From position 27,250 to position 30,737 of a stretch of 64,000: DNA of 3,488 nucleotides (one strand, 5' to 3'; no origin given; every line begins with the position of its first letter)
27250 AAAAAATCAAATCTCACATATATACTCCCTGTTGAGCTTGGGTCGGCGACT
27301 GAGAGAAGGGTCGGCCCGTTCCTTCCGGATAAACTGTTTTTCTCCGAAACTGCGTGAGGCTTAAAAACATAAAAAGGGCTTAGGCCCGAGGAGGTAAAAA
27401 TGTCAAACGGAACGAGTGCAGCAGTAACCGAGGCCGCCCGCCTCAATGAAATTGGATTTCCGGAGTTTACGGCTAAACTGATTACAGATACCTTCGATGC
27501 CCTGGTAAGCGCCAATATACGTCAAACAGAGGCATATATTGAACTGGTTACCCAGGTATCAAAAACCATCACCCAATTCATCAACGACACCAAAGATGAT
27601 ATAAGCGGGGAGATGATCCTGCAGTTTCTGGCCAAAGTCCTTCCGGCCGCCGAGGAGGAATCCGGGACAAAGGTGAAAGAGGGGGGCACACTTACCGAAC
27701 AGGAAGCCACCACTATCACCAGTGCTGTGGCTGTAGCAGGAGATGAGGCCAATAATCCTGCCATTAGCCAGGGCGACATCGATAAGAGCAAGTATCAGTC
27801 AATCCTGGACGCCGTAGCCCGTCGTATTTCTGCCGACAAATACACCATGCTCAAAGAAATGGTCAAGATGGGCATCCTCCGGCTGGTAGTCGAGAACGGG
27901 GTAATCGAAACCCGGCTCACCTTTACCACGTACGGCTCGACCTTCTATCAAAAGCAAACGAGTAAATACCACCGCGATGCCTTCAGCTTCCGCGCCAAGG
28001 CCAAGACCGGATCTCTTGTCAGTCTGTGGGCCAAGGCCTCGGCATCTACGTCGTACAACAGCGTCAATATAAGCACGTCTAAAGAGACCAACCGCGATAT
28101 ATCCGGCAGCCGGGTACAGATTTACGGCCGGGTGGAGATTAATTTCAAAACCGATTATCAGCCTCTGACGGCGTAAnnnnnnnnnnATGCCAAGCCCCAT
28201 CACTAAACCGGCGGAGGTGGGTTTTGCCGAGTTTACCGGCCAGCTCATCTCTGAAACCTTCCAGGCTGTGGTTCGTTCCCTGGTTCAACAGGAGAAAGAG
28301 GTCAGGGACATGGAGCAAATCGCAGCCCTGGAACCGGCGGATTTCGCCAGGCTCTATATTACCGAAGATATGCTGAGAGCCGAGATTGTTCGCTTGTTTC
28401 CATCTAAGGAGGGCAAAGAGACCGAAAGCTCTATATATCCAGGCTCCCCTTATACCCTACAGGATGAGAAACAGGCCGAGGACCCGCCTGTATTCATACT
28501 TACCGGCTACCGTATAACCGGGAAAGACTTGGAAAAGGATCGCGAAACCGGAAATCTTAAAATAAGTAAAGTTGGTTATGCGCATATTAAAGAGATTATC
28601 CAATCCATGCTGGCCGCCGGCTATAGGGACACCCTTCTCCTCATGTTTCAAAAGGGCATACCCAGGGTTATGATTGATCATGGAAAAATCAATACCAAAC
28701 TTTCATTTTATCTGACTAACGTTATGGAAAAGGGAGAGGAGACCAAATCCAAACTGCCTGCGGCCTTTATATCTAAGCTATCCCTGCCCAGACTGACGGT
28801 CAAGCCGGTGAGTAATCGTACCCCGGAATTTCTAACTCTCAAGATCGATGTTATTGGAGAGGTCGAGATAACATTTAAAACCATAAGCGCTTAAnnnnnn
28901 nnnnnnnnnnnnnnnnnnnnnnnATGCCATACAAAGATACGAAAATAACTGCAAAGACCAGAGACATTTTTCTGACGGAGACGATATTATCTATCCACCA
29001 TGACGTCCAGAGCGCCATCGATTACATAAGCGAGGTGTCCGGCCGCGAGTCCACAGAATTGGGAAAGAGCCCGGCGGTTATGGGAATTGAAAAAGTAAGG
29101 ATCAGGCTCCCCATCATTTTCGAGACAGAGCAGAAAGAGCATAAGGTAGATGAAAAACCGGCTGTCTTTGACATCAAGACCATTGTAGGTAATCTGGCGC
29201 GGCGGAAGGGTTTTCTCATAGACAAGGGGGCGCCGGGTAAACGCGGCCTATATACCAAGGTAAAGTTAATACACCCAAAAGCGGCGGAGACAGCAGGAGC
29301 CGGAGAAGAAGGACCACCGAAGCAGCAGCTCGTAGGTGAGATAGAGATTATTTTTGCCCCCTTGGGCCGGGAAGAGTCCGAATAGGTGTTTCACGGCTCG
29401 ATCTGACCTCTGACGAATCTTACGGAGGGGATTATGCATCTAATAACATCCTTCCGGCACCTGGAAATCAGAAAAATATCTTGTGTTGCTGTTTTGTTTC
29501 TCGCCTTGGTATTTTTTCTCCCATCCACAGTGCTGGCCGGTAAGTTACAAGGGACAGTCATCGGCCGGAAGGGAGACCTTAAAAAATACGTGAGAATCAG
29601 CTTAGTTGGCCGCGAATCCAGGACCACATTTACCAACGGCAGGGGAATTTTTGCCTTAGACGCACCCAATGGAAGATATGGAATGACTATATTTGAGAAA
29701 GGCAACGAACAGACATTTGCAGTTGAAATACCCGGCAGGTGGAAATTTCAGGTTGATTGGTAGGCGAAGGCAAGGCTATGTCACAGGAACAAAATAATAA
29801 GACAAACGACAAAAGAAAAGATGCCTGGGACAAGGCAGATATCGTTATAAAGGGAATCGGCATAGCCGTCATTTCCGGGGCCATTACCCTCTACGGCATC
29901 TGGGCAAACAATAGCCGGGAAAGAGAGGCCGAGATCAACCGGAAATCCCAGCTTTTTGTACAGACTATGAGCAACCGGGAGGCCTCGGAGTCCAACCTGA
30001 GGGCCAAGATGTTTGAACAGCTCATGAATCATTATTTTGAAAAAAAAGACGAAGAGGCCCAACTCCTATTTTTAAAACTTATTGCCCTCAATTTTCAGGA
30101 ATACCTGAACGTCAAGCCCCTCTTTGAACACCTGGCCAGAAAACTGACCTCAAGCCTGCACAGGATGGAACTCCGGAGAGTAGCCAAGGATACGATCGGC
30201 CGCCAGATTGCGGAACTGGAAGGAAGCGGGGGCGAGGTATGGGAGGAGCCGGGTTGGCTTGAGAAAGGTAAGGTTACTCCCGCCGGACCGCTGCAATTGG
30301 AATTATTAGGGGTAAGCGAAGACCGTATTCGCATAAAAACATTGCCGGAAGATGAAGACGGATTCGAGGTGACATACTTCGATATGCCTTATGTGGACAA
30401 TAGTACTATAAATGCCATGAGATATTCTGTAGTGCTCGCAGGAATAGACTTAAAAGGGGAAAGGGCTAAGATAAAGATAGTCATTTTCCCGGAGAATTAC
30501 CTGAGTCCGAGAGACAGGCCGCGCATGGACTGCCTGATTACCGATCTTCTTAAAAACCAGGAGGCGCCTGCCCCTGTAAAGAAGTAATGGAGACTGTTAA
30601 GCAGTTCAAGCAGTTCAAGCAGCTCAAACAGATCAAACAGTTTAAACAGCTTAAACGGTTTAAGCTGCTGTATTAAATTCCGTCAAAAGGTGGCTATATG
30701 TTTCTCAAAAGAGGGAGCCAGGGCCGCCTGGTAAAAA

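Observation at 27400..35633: Orphan contractile-tail tube homolog in a compact locus with three unassigned paralogs, an endolysin-like hydrolase and secreted proteins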

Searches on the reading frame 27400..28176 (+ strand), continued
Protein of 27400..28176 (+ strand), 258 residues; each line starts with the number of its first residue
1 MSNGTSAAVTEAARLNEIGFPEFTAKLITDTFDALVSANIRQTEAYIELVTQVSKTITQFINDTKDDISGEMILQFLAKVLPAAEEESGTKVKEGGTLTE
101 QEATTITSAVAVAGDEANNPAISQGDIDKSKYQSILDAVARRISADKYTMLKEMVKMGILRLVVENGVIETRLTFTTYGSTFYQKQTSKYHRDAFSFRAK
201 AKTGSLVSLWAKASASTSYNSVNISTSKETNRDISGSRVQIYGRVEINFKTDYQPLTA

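Call 71: search_dna_similar(query=window:27400-28176:+, collection=plasmids, mode=protein, max_rows=15)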
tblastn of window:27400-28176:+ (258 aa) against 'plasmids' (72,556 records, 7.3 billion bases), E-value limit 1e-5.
Records with a match: 4; places in all: 5; records where one place covers at least 80% of the query: 4.
Best place of each record, by identity: <60% 4.
By first word of the organism name: Tolypothrix 2; Microchaete 1; Burkholderia 1.
By predicted mobility (MOB-suite, as given by PLSDB): mobilizable 3; non-mobilizable 1.
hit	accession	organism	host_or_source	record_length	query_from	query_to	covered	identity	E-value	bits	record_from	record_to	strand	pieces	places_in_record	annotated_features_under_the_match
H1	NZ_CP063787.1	Tolypothrix sp. PCC 7712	Soil sample,soil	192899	15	253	93%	28.5%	1e-11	71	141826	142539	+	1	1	hypothetical protein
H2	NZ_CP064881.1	Tolypothrix sp. PCC 7601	Fresh water sample,Fresh water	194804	15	253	93%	28.5%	1e-11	71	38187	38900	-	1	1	hypothetical protein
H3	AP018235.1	Microchaete diplosiphon NIES-3275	-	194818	15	253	93%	28.5%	1e-11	71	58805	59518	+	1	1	hypothetical protein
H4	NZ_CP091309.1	Burkholderia pyrrocinia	-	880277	4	256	98%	24.7%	7e-10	66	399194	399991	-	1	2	hypothetical protein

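Call 72: search_dna_similar(query=window:27400-28176:+, collection=phages, mode=protein, max_rows=10)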
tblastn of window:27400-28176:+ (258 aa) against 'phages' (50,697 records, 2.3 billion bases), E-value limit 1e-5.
No match.

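Call 73: get_annotated_region(hit=H4, flank=6000)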
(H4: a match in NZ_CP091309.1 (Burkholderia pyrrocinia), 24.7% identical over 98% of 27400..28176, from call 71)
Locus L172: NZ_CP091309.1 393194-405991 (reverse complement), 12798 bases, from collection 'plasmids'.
description: Burkholderia pyrrocinia strain LWK2 plasmid pBPJTT, complete sequence
organism: Burkholderia pyrrocinia (NCBI taxid 60550)
taxonomy: Bacteria; Pseudomonadota; Betaproteobacteria; Burkholderiales; Burkholderiaceae; Burkholderia; Burkholderia pyrrocinia
host: -; source: -; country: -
typing (MOB-suite, as given by PLSDB): non-mobilizable
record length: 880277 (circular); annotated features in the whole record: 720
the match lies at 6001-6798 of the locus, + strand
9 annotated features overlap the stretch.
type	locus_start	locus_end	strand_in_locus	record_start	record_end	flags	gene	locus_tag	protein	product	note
CDS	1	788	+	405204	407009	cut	-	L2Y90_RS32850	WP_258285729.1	hypothetical protein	-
CDS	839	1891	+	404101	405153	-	-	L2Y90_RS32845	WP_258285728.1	hypothetical protein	-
CDS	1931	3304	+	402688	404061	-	-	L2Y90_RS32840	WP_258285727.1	hypothetical protein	-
CDS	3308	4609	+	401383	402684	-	-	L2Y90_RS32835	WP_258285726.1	hypothetical protein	-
CDS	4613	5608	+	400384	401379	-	-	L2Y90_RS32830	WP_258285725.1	hypothetical protein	-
CDS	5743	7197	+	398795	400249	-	-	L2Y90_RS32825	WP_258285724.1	hypothetical protein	-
CDS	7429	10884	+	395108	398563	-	-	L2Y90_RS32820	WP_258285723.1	adenylate/guanylate cyclase domain-containing protein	GO:0009190 - cyclic nucleotide biosynthetic process [Evidence IEA]; GO:0035556 - intracellular signal transduction ...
CDS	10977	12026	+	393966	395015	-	-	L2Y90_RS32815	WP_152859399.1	patatin-like phospholipase family protein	-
CDS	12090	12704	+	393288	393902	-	-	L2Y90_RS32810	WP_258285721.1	hypothetical protein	-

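Call 74: get_annotated_region(hit=H1, flank=6000)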
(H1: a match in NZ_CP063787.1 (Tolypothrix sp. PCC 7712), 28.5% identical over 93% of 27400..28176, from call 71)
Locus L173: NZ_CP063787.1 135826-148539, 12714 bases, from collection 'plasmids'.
description: Tolypothrix sp. PCC 7712 plasmid unnamed2, complete sequence
organism: Tolypothrix sp. PCC 7712 (NCBI taxid 2596898)
taxonomy: Bacteria; Cyanobacteriota; Cyanophyceae; Nostocales; Tolypothrichaceae; Tolypothrix; Tolypothrix sp. PCC 7712
host: -; source: Soil sample,soil; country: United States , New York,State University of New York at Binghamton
typing (MOB-suite, as given by PLSDB): mobilizable; replicon rep_cluster_1657; relaxase MOBV
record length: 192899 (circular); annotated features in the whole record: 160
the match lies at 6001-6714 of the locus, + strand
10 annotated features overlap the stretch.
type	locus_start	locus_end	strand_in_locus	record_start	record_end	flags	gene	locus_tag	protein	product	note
CDS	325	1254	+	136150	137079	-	-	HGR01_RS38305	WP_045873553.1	alpha/beta hydrolase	-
CDS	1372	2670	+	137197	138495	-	-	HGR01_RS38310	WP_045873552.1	S8 family serine peptidase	GO:0006508 - proteolysis [Evidence IEA]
CDS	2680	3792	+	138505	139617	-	-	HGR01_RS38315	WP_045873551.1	peptidoglycan-binding domain-containing protein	-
CDS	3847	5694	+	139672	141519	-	-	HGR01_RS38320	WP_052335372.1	hypothetical protein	-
CDS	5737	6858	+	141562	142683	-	-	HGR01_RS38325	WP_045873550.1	hypothetical protein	-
CDS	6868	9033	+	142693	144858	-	-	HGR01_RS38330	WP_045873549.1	hypothetical protein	-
CDS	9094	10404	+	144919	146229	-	-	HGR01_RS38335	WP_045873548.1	hypothetical protein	-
CDS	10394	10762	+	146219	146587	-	-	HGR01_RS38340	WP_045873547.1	hypothetical protein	-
CDS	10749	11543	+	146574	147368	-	-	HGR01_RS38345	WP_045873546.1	hypothetical protein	-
CDS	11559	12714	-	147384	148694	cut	-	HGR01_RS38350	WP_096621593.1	IS701 family transposase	-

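Call 76: search_protein_families(library=pfam, proteins=[L013:2027-2776:+, L004:11581-12270:+, L172:5743-7197:+, L173:5737-6858:+, L173:6868-9033:+, L173:3847-5694:+, L172:4613-5608:+, L172:3308-4609:+, L172:1931-3304:+, L173:9094-10404:+], max_evalue=0.01)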
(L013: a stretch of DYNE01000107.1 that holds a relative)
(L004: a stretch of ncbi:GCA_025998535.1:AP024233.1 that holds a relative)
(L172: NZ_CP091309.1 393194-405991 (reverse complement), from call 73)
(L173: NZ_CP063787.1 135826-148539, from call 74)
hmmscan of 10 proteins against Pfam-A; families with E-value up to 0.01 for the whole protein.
L013:2027-2776:+ (249 aa): 1 family
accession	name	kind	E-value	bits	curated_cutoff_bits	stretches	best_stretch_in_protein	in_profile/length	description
PF14229.12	DUF4332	-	0.001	19.7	23.2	0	119-158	55-94/122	Domain of unknown function (DUF4332)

L004:11581-12270:+ (229 aa): 0 families

L172:5743-7197:+ (484 aa): 0 families

L173:5737-6858:+ (373 aa): 1 family
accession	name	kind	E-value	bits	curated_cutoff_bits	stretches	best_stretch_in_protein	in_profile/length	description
PF13332.12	Fil_haemagg_2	-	0.0045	17.6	22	1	231-312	37-120/170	Hemagglutinin repeat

L173:6868-9033:+ (721 aa): 0 families

L173:3847-5694:+ (615 aa): 0 families

L172:4613-5608:+ (331 aa): 0 families

L172:3308-4609:+ (433 aa): 0 families

L172:1931-3304:+ (457 aa): 0 families

L173:9094-10404:+ (436 aa): 0 families

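Call 107: find_related_loci(query=A1, collection=viral_contigs, flank=10000)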
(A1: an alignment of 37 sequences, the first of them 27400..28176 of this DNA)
Query A1 (258 aa) in viral_contigs; peptide patterns used: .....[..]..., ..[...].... (x = any residue, [..] = any of these).
64 stretches matched a pattern, but none encodes a relative of the query by tblastn (E <= 1e-3).

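Call 118: search_protein_representatives(alignment_id=A3)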
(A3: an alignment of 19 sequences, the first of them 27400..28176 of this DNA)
Query: 19 sequences, 263 profile positions. Proteins with E-value up to 0.001 (for the whole library): 1489; up to 1e-10: 887; up to 1e-30: 213. The best 150 are listed.
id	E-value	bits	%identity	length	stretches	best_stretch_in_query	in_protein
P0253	3.0e-93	328.7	-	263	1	2-263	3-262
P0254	2.4e-81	289.7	-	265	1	5-262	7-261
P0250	2.0e-76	273.6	-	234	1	8-259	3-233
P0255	4.8e-74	265.8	-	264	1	3-263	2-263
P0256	6.6e-73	262.0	-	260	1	6-263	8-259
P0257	8.5e-72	258.4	-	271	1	5-263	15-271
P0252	1.2e-71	257.9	-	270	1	8-259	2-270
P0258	7.3e-70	252.1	-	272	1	2-261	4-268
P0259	5.8e-69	249.1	-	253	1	5-262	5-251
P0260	3.9e-67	243.1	-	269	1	2-262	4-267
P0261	5.7e-67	242.6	-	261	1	2-262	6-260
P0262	7.7e-67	242.1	-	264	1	3-263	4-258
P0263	1.6e-66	241.1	-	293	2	135-263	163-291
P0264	2.5e-66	240.5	-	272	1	7-262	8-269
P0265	2.9e-66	240.2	-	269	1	1-262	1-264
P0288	1.6e-58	214.9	-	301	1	4-262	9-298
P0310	2.6e-50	188.0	-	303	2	136-262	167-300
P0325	1.0e-47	179.5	-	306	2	134-262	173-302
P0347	2.3e-44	168.5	-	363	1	5-262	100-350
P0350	4.6e-44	167.5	-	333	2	128-262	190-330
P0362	2.1e-42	162.0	-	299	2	137-262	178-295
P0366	9.2e-42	159.9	-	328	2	136-262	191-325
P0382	8.3e-40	153.5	-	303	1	10-258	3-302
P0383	1.3e-39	152.9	-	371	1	10-260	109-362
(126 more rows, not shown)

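Call 119: search_protein_families(library=pfam, proteins=[P0347, P0383, P0350, P0366, P0288, P0310, P0325, P0382, P0362, P0253], max_evalue=0.01)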
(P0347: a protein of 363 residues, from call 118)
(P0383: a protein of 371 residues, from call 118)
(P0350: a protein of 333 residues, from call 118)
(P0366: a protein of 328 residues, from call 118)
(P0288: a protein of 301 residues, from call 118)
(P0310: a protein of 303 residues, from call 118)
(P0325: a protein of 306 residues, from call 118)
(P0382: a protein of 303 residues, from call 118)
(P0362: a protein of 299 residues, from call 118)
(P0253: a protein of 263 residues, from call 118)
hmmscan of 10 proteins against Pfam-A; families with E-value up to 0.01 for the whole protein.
P0347 (363 aa): 0 families

P0383 (371 aa): 0 families

P0350 (333 aa): 0 families

P0366 (328 aa): 0 families

P0288 (301 aa): 0 families

P0310 (303 aa): 0 families

P0325 (306 aa): 0 families

P0382 (303 aa): 0 families

P0362 (299 aa): 0 families

P0253 (263 aa): 2 families
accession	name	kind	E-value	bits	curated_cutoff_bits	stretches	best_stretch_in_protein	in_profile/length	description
PF19848.4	DUF6323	-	9.4e-05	22.6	30.6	1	8-82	26-100/127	Family of unknown function (DUF6323)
PF05226.16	CHASE2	-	0.0035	17.4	26.3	1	53-146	159-229/257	CHASE2 domain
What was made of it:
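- Tried and rejected: Longer A-family members showed no Pfam fusion domains (calls 76, 119).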

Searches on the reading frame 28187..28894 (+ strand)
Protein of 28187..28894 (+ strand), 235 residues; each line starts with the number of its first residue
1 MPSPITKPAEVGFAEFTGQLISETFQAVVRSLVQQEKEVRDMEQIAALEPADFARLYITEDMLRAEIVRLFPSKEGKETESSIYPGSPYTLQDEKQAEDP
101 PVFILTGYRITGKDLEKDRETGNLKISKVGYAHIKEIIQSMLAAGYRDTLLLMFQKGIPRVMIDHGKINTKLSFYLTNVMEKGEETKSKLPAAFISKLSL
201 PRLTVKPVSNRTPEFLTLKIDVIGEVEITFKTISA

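Call 3: search_protein_families(library=pfam, proteins=[window:28187-28894:+], max_evalue=0.1)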
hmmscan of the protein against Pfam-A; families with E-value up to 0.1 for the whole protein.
window:28187-28894:+ (235 aa): 0 families

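Call 4: search_protein_families(library=ncbifam, proteins=[window:28187-28894:+], max_evalue=0.1)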
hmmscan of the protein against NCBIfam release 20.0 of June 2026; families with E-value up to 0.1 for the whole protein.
window:28187-28894:+ (235 aa): 0 families

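Call 13: search_protein_families(library=phrogs, proteins=[window:28187-28894:+], max_evalue=0.01)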
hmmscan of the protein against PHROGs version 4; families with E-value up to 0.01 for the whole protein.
window:28187-28894:+ (235 aa): 0 families

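Call 31: search_protein_families(library=padloc, proteins=[window:28187-28894:+], max_evalue=0.1)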
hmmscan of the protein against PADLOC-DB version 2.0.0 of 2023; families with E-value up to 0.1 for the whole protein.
window:28187-28894:+ (235 aa): 0 families

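Call 45: find_homologous_proteins(query=window:28187-28894:+, max_evalue=0.001)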
Query window:28187-28894:+ (235 aa): 12 proteins with E <= 0.001 among 495 candidates.
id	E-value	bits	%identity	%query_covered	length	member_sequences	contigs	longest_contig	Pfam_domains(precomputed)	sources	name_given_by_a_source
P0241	1.5e-141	487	97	100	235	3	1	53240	-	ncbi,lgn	ncbi:MAG: hypothetical protein AB1711_08715 [Thermodesulfobacteriota bacterium]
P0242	2.1e-139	480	95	100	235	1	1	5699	-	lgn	-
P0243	3.5e-130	450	89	100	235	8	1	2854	-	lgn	-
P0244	1.4e-98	347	70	100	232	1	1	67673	-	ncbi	ncbi:MAG: hypothetical protein AB1487_04730 [Thermodesulfobacteriota bacterium]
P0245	6.3e-95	335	68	100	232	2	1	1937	-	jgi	jgi:hypothetical protein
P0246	1.9e-94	333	69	100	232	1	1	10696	-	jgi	jgi:hypothetical protein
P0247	1.3e-92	327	68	100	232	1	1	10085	-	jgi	jgi:hypothetical protein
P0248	4.6e-92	325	67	100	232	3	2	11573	-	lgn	-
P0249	4.4e-72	260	52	100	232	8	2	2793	-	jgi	jgi:hypothetical protein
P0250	4.9e-67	244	52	97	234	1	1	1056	-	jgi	-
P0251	4.1e-34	136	35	95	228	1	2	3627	-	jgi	jgi:hypothetical protein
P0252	3.7e-25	107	29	98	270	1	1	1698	-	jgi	-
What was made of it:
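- Tried and rejected: The homolog search for B returned only 12 sequences (call 45), so B was not modelled.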

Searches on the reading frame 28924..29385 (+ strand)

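Call 3: search_protein_families(library=pfam, proteins=[window:28924-29385:+], max_evalue=0.1)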
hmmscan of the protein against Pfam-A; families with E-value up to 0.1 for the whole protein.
window:28924-29385:+ (153 aa): 0 families

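Call 4: search_protein_families(library=ncbifam, proteins=[window:28924-29385:+], max_evalue=0.1)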
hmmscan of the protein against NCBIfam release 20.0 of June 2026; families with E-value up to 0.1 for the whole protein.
window:28924-29385:+ (153 aa): 1 family
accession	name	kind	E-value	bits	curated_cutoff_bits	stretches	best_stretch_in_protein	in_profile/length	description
NF011813.0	PRK15285.1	equivalog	0.039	13.6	447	1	40-78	207-245/250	fimbrial chaperone StfD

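Call 13: search_protein_families(library=phrogs, proteins=[window:28924-29385:+], max_evalue=0.01)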
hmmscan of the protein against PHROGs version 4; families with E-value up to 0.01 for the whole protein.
window:28924-29385:+ (153 aa): 0 families

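Call 31: search_protein_families(library=padloc, proteins=[window:28924-29385:+], max_evalue=0.1)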
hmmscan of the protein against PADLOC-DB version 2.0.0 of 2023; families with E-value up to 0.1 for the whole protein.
window:28924-29385:+ (153 aa): 0 families

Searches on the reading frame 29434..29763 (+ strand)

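Call 3: search_protein_families(library=pfam, proteins=[window:29434-29763:+], max_evalue=0.1)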
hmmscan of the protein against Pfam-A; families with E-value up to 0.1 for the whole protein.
window:29434-29763:+ (109 aa): 1 family
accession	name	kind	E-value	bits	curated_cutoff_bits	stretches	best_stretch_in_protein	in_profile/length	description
PF13620.12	CarboxypepD_reg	-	8.1e-05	23.3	32.3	1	38-93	2-61/82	Carboxypeptidase regulatory-like domain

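Call 4: search_protein_families(library=ncbifam, proteins=[window:29434-29763:+], max_evalue=0.1)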
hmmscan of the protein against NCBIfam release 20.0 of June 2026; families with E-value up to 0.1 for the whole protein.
window:29434-29763:+ (109 aa): 0 families

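Call 13: search_protein_families(library=phrogs, proteins=[window:29434-29763:+], max_evalue=0.01)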
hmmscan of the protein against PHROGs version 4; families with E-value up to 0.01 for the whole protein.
window:29434-29763:+ (109 aa): 0 families

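Call 31: search_protein_families(library=padloc, proteins=[window:29434-29763:+], max_evalue=0.1)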
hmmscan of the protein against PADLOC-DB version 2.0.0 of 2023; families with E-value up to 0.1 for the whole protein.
window:29434-29763:+ (109 aa): 0 families

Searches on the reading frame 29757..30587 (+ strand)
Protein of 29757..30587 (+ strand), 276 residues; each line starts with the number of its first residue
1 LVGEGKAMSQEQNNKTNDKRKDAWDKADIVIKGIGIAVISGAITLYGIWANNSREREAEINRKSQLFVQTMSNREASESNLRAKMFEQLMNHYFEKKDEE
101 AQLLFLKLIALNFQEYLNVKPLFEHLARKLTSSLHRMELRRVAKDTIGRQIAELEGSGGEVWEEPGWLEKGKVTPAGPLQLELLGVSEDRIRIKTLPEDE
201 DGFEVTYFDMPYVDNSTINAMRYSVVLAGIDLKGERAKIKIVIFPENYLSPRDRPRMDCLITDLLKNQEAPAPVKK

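Call 3: search_protein_families(library=pfam, proteins=[window:29757-30587:+], max_evalue=0.1)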
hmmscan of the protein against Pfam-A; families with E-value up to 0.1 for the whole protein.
window:29757-30587:+ (276 aa): 0 families

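Call 4: search_protein_families(library=ncbifam, proteins=[window:29757-30587:+], max_evalue=0.1)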
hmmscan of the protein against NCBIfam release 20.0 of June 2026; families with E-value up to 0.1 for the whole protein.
window:29757-30587:+ (276 aa): 1 family
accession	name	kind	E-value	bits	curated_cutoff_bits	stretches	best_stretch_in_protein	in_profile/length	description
NF003706.0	PRK05324.1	subfamily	0.072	12.1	170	0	51-103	99-148/336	succinylglutamate desuccinylase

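Call 13: search_protein_families(library=phrogs, proteins=[window:29757-30587:+], max_evalue=0.01)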
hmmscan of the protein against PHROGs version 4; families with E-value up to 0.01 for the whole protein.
window:29757-30587:+ (276 aa): 1 family
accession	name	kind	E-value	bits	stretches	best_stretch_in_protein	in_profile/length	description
phrog_4237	-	lysis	0.006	17.4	0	29-79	40-77/93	holin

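Call 31: search_protein_families(library=padloc, proteins=[window:29757-30587:+], max_evalue=0.1)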
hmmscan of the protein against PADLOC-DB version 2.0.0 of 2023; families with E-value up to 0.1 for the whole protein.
window:29757-30587:+ (276 aa): 0 families
